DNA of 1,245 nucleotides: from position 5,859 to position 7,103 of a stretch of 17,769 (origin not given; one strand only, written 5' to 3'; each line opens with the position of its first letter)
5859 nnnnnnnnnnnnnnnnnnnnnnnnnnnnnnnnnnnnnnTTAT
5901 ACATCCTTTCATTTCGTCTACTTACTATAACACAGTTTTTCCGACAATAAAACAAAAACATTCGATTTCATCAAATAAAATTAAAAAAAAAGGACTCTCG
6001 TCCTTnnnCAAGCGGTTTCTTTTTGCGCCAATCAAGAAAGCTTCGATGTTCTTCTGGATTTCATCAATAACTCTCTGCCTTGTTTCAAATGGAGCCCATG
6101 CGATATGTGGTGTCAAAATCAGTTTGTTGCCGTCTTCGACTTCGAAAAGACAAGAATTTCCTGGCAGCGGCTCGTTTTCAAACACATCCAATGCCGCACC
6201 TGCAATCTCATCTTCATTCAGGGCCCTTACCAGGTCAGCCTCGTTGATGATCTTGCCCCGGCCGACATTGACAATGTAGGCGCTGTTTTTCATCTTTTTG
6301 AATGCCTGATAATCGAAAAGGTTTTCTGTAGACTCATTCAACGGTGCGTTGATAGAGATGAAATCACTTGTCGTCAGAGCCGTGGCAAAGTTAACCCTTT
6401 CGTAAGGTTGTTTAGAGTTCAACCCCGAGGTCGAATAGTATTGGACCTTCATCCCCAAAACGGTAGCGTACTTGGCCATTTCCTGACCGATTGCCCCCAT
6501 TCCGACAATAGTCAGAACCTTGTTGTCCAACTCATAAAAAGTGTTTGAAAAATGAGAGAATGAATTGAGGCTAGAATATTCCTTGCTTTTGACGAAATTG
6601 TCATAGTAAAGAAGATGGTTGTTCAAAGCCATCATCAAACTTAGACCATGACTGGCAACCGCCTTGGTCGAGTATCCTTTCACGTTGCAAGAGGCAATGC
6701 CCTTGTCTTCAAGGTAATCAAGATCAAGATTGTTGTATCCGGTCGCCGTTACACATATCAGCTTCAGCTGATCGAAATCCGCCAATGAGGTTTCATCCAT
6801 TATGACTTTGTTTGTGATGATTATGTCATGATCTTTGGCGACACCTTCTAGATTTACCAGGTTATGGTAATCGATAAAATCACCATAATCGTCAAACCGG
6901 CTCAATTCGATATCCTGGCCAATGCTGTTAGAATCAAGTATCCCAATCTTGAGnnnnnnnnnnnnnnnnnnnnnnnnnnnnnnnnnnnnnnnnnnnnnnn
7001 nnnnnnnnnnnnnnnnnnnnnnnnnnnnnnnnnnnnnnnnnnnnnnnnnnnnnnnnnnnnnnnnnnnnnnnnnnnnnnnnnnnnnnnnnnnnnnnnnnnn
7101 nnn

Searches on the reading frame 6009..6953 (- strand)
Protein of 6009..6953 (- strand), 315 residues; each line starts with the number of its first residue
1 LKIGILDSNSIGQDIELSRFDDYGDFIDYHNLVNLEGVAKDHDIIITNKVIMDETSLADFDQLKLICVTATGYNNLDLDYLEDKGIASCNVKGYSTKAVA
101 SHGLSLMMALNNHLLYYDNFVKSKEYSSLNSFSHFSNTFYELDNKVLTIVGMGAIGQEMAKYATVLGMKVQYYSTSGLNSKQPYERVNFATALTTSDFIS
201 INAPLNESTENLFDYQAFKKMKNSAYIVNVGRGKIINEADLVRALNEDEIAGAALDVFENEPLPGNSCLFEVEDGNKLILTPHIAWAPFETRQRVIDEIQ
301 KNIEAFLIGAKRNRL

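Call 71: search_solved_structures(query=window:6009-6953:-, max_evalue=1e-20)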
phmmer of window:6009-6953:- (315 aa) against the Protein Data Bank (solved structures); distinct sequences matched with E-value up to 1e-20: 70 (the best 60 are shown).
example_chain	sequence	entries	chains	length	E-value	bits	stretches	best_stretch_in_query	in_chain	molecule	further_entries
5tx7_A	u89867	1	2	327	5.6e-42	147.5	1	35-311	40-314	D-isomer specific 2-hydroxyacid dehydrogenase family protein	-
5aov_A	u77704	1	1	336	2e-39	139.1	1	39-309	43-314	GLYOXYLATE REDUCTASE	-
2dbq_A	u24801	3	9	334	1.9e-37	132.6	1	40-309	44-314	Glyoxylate reductase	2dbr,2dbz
8wpo_A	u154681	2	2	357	1.6e-36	129.6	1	52-289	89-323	McyI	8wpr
8wph_A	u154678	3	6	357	8e-36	127.3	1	52-289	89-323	McyI-NAD | McyI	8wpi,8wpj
8wpq_A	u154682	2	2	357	8e-36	127.3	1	52-289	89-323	McyI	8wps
6bii_A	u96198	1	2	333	6.4e-35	124.3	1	39-309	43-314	Glyoxylate reductase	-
1wwk_A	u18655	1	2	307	8.2e-35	124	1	26-305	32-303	phosphoglycerate dehydrogenase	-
9jnq_A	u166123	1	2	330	2.4e-33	119.1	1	53-289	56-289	McyI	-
9jnr_A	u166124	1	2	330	6.1e-33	117.8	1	55-289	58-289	McyI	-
9whb_A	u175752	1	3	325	6.6e-31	111.1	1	41-295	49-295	3-phosphoglycerate dehydrogenase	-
9jcm_A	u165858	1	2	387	4e-30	108.6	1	59-301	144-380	D-3-phosphoglycerate dehydrogenase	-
2d0i_A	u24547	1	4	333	4.4e-30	108.4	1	16-297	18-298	dehydrogenase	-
6p2i_A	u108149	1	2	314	8.5e-30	107.5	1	15-308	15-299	Glycerate dehydrogenase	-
9m0t_A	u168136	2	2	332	1e-29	107.2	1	58-309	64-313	Probable 2-ketogluconate reductase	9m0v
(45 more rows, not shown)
